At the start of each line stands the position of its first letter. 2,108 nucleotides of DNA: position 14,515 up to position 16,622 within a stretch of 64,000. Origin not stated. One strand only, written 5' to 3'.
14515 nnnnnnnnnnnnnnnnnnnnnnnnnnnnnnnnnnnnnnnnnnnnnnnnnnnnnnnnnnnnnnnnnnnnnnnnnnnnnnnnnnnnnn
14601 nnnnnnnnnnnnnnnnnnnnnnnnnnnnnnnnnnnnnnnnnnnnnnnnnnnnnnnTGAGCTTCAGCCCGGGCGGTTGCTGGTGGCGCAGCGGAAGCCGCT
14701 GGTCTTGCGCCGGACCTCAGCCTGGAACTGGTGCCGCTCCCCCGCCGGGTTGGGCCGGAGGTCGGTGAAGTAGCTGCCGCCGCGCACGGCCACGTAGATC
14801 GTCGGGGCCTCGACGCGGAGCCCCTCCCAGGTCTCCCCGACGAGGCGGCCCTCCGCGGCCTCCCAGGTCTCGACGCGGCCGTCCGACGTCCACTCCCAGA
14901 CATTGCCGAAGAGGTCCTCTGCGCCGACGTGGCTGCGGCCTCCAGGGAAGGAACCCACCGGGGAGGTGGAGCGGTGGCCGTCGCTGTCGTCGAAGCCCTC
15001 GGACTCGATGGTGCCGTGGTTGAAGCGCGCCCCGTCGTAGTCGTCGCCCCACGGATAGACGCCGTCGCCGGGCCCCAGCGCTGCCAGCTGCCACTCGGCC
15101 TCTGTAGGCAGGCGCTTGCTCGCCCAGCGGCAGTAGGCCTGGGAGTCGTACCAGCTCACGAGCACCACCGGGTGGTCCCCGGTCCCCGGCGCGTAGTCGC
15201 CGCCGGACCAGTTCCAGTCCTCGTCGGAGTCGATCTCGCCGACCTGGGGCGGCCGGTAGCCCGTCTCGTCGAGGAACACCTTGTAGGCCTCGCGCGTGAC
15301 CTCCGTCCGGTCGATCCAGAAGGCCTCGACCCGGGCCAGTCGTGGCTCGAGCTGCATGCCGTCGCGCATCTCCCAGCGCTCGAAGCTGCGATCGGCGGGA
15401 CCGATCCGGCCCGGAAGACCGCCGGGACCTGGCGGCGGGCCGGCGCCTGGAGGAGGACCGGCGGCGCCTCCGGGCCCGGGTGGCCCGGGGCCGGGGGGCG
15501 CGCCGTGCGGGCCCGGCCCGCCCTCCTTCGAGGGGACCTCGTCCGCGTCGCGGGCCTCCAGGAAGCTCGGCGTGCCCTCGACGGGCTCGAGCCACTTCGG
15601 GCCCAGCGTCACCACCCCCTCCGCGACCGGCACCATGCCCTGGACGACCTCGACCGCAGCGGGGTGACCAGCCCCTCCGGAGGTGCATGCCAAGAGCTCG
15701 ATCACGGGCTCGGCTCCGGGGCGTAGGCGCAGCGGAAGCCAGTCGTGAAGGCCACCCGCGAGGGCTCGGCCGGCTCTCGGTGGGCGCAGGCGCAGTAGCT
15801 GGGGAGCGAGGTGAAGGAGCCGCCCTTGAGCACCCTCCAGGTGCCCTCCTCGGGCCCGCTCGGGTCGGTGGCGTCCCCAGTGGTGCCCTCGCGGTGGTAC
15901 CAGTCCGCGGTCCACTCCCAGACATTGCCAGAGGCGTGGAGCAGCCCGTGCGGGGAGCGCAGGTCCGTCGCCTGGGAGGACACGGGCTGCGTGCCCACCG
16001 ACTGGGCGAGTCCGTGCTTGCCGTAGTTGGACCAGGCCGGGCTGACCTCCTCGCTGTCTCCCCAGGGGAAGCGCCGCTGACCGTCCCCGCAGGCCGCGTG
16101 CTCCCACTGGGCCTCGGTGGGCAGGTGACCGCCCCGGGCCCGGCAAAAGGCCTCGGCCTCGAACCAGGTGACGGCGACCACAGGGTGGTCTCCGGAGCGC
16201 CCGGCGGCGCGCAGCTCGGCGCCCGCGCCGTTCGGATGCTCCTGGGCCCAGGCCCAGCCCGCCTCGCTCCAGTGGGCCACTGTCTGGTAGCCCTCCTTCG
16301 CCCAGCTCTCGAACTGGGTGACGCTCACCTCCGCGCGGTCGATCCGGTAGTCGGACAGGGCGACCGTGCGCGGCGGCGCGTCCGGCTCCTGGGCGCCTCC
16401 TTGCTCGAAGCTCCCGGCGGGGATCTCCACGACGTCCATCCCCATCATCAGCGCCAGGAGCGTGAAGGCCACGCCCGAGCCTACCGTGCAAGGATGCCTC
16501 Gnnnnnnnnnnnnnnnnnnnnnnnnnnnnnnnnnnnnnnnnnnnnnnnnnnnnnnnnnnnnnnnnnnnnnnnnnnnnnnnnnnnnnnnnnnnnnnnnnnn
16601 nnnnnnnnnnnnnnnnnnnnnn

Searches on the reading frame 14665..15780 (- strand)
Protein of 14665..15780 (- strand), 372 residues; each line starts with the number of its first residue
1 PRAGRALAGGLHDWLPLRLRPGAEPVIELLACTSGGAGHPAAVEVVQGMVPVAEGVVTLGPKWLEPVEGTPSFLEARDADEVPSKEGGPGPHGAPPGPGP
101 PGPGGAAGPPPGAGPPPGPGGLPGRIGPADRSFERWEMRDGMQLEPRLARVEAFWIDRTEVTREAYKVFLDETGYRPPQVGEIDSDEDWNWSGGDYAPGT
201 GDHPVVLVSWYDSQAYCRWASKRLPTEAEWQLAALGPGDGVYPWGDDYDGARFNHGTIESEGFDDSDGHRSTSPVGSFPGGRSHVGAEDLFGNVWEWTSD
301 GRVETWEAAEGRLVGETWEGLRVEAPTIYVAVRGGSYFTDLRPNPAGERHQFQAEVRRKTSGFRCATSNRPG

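Call 9: search_protein_families(library=ncbifam, proteins=[window:14665-15780:-], max_evalue=0.1)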
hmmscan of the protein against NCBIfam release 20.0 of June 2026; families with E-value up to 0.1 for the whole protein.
window:14665-15780:- (372 aa): 6 families
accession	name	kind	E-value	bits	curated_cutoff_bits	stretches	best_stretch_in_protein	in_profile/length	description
NF041186.1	SenA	equivalog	2.1e-23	83.3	420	1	149-366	199-381/382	selenoneine synthase SenA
TIGR03440.2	egtB_TIGR03440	equivalog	1.1e-21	77.4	360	2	192-366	263-413/413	ergothioneine biosynthesis protein EgtB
NF051459.1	pyoverdine_PvdO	equivalog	3.1e-15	56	500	1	152-365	69-276/280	dihydropyoverdine dehydrogenase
TIGR03525.2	GldK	equivalog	1.4e-13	51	350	2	201-367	218-405/408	T9SS ring complex lipoprotein PorK/GldK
TIGR04344.1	ovoA_Nterm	equivalog_domain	1.3e-08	34.1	400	1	206-300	298-382/444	5-histidylcysteine sulfoxide synthase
TIGR03524.1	GldJ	equivalog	0.022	13.4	458.2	0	198-223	156-181/559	gliding motility lipoprotein GldJ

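Call 10: search_protein_families(library=pfam, proteins=[window:14665-15780:-], max_evalue=0.01)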
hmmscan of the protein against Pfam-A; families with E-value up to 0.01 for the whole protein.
window:14665-15780:- (372 aa): 1 family
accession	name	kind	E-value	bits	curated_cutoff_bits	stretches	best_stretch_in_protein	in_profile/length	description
PF03781.23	FGE-sulfatase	-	7.1e-46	157.4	23.3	1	149-366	32-254/255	Sulfatase-modifying factor enzyme 1-like domain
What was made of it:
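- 14662..15705 (-): g10: FGE-domain protein lacking both catalytic Cys residues; translationally coupled to g11. PF03781 at 7e-46 (call 10).
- On Formylglycine-generating enzyme (g10, g11): The domain itself is present (PF03781 at about 1e-46, call 10).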

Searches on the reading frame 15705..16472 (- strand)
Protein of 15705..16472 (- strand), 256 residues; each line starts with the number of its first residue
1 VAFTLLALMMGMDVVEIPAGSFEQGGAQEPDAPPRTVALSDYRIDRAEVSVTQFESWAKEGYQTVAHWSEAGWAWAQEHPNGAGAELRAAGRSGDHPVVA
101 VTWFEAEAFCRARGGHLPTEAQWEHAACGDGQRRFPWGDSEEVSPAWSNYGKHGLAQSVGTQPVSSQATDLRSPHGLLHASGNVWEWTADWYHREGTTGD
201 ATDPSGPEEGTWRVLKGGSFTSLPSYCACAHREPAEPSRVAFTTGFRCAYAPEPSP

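Call 9: search_protein_families(library=ncbifam, proteins=[window:15705-16472:-], max_evalue=0.1)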
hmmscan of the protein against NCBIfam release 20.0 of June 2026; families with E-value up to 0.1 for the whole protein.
window:15705-16472:- (256 aa): 9 families
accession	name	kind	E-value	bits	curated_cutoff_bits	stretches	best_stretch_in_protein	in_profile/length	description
NF041186.1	SenA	equivalog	3.3e-28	99.2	420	1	15-249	171-381/382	selenoneine synthase SenA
TIGR03440.2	egtB_TIGR03440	equivalog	1.8e-24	86.6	360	1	14-249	173-413/413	ergothioneine biosynthesis protein EgtB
TIGR03525.2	GldK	equivalog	3e-14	53.2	350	1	95-249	219-404/408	T9SS ring complex lipoprotein PorK/GldK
TIGR04344.1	ovoA_Nterm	equivalog_domain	8e-08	31.6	400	1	36-227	219-423/444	5-histidylcysteine sulfoxide synthase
NF051459.1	pyoverdine_PvdO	equivalog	9.7e-08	31.4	500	1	14-248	36-276/280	dihydropyoverdine dehydrogenase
TIGR02171.1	Fb_sc_TIGR02171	subfamily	6.2e-05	21.2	544.35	1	114-233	158-261/912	TIGR02171 family lipoprotein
TIGR03530.1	GldJ_short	equivalog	0.0046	15.9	382.9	0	20-114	77-178/396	gliding motility lipoprotein GldJ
TIGR03524.1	GldJ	equivalog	0.0071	15.1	458.2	0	117-134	266-283/559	gliding motility lipoprotein GldJ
TIGR04373.1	egtB_X_signatur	signature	0.014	15.5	71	1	205-249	5-49/50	EgtB-related enzyme signature domain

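Call 10: search_protein_families(library=pfam, proteins=[window:15705-16472:-], max_evalue=0.01)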
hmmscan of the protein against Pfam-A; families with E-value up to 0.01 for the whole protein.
window:15705-16472:- (256 aa): 1 family
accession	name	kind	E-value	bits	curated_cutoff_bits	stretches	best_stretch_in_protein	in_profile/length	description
PF03781.23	FGE-sulfatase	-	7.6e-47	160.5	23.3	1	13-249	4-254/255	Sulfatase-modifying factor enzyme 1-like domain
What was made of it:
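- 15702..16472 (-): g11: FGE-domain protein lacking the equivalent of human Cys336. PF03781 at 8e-47 (call 10).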

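Call 71: search_solved_structures(query=window:15705-16472:-, max_evalue=0.00001, show_alignments=3)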
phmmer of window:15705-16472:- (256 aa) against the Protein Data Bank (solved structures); distinct sequences matched with E-value up to 0.00001: 26.
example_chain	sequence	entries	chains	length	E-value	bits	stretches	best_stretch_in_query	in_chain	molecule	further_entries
2aft_X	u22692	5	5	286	8.2e-29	104.1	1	78-250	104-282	Sulfatase modifying factor 1 | Sulfatase-modifying factor 1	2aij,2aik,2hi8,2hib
31dc_A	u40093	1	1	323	1.5e-28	103.3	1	78-250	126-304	Formylglycine-generating enzyme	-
2aii_X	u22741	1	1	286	4.2e-28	101.8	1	78-250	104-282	Sulfatase modifying factor 1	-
1y1e_X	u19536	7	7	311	4.8e-28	101.6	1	78-250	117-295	C-alpha-formyglycine-generating enzyme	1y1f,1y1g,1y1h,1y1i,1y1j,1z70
5nxl_A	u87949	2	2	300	7.5e-28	101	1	78-252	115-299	Non-specific serine/threonine protein kinase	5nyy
5ssy_A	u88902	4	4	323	7.6e-28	101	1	78-250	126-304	Formylglycine-generating enzyme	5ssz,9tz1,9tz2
6s07_A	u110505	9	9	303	7.6e-28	101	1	78-252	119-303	Formylglycine-generating enzyme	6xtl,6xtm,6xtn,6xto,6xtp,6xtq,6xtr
5ssx_A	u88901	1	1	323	1.8e-27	99.7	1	78-250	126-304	Formylglycine-generating enzyme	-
8aru_A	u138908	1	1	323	4.9e-27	98.3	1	78-250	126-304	Formylglycine-generating enzyme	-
2afy_X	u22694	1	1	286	5.6e-27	98.1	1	78-250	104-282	Sulfatase modifying factor 1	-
6muj_A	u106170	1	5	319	2.5e-23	86.2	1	78-250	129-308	Formylglycine-generating enzyme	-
2q17_A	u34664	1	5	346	3.5e-23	85.7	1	78-250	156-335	formylglycine generating enzyme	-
7ml6_A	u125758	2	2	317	3.6e-19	72.5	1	31-250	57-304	CalU17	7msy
6vqp_A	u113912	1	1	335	3.9e-19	72.4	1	31-250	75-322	CalU17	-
8u41_A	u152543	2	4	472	4.1e-16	62.5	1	95-249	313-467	Selenoxide synthase OvsA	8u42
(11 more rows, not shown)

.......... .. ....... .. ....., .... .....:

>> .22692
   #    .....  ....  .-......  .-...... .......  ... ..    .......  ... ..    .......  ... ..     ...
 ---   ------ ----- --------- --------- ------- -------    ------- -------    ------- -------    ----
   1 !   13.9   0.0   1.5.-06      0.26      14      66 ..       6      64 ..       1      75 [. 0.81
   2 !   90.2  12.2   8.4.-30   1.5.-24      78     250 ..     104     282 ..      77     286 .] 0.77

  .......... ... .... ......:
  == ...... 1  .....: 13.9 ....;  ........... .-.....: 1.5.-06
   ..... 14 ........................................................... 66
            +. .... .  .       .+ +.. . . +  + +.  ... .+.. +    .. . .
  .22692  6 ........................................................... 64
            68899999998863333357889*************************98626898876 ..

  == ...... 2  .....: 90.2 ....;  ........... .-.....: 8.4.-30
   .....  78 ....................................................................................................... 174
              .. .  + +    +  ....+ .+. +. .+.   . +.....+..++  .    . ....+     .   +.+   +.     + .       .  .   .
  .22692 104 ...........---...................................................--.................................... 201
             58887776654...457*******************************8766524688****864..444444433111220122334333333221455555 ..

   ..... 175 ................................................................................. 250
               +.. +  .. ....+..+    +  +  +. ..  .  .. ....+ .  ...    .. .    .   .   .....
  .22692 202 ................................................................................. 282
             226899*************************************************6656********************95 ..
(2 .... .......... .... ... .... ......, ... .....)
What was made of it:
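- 15702..16472 (-): Alignment to human FGE: '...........' against '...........' (call 71).
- Cys loss: call 71.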
